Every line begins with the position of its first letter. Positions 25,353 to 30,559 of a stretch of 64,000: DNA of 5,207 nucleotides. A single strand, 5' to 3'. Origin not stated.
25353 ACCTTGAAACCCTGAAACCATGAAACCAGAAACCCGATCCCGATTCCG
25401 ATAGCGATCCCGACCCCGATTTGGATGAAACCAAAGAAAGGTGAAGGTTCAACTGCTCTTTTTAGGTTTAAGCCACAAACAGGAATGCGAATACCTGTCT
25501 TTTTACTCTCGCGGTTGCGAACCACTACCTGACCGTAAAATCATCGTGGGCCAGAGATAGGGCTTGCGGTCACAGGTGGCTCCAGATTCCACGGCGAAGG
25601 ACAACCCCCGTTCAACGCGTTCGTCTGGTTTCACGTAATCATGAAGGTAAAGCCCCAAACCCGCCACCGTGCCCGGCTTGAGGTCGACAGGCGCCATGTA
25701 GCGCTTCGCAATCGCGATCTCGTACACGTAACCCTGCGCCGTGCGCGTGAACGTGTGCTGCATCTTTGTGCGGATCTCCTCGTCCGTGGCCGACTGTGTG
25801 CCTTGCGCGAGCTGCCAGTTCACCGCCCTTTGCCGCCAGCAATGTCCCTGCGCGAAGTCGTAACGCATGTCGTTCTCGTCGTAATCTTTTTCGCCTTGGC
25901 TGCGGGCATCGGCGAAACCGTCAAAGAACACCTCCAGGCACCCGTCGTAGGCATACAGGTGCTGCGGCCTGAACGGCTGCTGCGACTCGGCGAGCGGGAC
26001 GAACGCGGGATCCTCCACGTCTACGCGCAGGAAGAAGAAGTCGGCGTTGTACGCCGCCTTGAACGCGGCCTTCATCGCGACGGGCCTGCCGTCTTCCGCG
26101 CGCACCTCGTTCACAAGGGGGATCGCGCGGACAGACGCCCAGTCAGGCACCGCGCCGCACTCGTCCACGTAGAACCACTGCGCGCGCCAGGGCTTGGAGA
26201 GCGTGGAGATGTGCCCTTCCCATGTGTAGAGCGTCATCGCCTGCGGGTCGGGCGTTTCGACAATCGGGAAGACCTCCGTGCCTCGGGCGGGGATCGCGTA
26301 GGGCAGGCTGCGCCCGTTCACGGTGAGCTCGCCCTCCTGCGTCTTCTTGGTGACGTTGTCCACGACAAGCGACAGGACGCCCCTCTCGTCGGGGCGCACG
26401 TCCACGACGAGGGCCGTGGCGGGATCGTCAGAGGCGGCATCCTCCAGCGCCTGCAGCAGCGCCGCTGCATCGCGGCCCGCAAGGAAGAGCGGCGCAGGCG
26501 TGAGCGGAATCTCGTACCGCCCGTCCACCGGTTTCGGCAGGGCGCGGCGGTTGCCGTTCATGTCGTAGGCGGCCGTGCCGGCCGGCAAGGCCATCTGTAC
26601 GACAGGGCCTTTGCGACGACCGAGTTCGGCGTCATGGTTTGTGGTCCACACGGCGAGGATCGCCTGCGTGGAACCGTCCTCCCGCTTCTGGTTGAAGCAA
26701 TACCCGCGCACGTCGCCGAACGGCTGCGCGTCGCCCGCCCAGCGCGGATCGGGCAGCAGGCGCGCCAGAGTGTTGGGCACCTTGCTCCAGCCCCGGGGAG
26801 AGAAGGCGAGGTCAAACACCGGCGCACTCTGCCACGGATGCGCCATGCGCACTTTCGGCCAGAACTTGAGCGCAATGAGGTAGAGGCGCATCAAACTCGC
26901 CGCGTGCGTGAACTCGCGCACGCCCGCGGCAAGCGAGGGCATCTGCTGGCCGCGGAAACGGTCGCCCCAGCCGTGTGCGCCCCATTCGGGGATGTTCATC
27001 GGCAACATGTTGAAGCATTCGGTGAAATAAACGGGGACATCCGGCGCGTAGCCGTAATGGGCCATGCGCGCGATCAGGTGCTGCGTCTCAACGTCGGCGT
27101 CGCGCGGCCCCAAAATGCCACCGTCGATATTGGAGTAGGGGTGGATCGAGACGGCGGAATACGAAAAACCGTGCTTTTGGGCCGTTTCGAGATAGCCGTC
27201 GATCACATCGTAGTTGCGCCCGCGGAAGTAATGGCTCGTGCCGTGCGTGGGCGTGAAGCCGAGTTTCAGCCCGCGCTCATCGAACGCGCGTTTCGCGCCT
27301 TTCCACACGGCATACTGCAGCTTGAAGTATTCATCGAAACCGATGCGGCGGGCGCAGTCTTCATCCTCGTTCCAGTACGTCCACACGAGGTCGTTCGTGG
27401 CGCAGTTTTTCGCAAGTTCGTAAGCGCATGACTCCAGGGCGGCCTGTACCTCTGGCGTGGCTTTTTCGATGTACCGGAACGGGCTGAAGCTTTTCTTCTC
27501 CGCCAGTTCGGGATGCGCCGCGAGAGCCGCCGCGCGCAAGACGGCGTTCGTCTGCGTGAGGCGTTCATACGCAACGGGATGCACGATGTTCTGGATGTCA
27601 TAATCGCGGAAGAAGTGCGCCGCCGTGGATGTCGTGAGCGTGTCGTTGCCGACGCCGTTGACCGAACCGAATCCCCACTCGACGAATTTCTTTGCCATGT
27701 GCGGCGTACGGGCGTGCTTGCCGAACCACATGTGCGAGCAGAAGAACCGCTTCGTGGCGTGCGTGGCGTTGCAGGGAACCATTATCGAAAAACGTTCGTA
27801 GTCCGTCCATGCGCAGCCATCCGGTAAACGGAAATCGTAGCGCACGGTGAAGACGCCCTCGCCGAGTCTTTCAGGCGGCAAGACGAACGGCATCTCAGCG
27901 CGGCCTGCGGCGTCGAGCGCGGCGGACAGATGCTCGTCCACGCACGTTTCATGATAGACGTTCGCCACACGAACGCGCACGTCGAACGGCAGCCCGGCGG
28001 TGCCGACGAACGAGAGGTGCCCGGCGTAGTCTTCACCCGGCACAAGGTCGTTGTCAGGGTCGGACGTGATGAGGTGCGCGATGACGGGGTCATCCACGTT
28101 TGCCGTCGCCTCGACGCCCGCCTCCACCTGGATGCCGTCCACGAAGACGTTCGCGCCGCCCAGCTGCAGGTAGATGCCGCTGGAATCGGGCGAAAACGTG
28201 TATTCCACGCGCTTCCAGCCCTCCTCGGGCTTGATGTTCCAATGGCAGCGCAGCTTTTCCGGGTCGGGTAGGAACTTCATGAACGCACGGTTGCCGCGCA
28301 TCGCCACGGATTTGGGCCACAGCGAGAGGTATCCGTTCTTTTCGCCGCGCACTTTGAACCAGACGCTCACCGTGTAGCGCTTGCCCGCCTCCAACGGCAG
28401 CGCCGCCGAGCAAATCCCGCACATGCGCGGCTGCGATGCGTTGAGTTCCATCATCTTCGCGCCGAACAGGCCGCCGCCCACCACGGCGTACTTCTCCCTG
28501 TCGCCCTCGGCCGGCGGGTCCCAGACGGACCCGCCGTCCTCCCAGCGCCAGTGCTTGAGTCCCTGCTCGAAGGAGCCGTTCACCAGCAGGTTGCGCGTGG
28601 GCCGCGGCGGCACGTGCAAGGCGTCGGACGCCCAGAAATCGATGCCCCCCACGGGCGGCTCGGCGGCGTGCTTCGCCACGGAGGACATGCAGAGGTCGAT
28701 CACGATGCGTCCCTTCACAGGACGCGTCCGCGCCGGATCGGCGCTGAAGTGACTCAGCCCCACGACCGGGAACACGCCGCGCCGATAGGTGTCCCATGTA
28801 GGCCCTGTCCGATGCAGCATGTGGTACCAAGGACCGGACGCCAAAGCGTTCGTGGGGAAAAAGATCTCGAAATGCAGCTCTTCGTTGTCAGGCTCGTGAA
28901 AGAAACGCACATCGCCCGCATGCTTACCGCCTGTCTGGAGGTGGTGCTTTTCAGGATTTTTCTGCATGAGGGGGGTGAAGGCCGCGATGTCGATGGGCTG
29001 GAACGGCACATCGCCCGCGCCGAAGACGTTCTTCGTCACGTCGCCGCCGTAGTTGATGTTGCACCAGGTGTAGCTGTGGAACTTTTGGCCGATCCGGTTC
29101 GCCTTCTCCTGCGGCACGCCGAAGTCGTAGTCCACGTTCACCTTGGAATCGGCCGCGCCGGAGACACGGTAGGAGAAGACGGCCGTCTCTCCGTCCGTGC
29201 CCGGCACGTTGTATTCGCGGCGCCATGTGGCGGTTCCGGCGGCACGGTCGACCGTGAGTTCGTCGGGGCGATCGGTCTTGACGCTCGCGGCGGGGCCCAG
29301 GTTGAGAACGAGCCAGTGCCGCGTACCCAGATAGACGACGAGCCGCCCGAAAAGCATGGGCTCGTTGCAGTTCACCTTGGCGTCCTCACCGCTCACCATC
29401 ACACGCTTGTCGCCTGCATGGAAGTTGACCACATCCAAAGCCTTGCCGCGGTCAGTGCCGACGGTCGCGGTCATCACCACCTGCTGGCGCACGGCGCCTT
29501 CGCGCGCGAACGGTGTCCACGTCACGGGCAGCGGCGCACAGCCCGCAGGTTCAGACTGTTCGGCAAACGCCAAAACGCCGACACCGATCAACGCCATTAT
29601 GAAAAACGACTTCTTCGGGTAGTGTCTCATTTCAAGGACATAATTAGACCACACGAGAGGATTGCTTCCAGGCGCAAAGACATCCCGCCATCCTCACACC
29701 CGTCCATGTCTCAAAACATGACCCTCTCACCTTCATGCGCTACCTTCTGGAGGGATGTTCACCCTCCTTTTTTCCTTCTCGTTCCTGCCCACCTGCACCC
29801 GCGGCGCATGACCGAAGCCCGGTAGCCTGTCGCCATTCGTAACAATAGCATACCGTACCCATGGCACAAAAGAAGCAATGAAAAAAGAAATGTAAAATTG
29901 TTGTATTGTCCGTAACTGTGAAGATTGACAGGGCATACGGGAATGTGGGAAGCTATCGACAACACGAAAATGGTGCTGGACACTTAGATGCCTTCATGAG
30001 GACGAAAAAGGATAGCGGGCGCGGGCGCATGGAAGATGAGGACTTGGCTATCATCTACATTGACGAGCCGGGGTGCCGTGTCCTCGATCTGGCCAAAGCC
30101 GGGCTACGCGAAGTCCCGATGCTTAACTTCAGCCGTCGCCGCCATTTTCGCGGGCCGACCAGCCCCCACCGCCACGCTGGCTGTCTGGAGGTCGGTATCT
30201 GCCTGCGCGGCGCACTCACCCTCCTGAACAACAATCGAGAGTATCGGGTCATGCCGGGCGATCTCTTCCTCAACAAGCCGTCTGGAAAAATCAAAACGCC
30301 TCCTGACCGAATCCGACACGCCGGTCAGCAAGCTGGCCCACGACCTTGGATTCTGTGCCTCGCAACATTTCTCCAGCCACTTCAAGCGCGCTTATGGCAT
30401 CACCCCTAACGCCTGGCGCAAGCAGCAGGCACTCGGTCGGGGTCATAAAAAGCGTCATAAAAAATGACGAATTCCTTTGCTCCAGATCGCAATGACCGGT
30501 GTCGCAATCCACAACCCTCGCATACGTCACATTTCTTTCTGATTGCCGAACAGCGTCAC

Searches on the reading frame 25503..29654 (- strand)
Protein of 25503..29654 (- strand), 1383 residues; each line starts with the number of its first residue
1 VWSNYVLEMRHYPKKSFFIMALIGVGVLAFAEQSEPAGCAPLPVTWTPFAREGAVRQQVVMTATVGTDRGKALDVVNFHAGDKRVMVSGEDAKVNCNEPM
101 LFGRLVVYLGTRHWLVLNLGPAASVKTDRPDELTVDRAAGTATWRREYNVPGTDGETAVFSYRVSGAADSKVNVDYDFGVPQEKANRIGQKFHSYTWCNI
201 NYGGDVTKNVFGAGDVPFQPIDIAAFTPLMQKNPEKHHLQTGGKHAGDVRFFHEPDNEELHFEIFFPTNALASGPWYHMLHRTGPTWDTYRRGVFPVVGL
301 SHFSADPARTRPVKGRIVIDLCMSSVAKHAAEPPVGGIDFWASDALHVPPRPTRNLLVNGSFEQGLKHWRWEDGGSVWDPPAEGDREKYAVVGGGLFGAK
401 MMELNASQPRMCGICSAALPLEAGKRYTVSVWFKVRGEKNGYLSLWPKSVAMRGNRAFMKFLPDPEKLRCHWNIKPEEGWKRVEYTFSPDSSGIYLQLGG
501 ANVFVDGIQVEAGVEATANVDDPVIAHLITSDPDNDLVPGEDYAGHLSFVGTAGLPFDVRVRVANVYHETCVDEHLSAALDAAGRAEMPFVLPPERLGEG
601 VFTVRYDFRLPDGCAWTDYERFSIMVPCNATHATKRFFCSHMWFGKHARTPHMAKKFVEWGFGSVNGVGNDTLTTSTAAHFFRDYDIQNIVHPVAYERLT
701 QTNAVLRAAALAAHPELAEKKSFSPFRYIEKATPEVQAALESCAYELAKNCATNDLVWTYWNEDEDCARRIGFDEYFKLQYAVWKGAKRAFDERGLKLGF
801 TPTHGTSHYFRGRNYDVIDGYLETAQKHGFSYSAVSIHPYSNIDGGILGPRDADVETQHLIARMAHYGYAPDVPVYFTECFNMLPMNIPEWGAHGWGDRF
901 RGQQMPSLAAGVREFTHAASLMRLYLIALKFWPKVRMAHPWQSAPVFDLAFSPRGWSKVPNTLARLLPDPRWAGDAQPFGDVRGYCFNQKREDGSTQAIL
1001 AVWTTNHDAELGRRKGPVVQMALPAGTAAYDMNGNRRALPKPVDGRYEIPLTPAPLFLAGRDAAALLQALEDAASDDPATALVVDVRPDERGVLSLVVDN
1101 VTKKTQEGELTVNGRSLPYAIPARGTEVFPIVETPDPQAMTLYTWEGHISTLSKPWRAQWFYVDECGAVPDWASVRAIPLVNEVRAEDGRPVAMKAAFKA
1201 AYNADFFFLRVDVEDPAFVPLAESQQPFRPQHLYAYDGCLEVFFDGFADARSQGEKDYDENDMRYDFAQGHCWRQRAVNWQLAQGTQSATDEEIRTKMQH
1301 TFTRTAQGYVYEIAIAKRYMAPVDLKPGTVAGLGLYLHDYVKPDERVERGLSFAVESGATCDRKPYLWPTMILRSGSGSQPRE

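Call 13: search_protein_families(library=pfam, proteins=[window:25503-29654:-], max_evalue=0.001)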
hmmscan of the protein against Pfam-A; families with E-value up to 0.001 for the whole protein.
window:25503-29654:- (1383 aa): 2 families
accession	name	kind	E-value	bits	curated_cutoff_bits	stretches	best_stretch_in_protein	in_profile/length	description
PF06452.16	CBM9_1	-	1.1e-07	32.3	23.4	1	1172-1342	9-153/185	Carbohydrate family 9 binding domain-like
PF02018.23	CBM_4_9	-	0.00019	22.2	25.9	1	355-444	2-82/136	Carbohydrate binding domain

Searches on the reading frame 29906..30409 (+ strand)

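Call 13: search_protein_families(library=pfam, proteins=[window:29906-30409:+], max_evalue=0.001)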
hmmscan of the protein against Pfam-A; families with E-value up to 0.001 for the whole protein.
window:29906-30409:+ (167 aa): 2 families
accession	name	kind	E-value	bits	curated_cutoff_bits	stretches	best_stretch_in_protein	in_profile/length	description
PF07883.17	Cupin_2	-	1.1e-05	25.4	27.2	1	86-122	12-47/70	Cupin domain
PF02311.25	AraC_binding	-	2.1e-05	24.7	21.1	1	86-125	17-55/135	AraC-like ligand binding domain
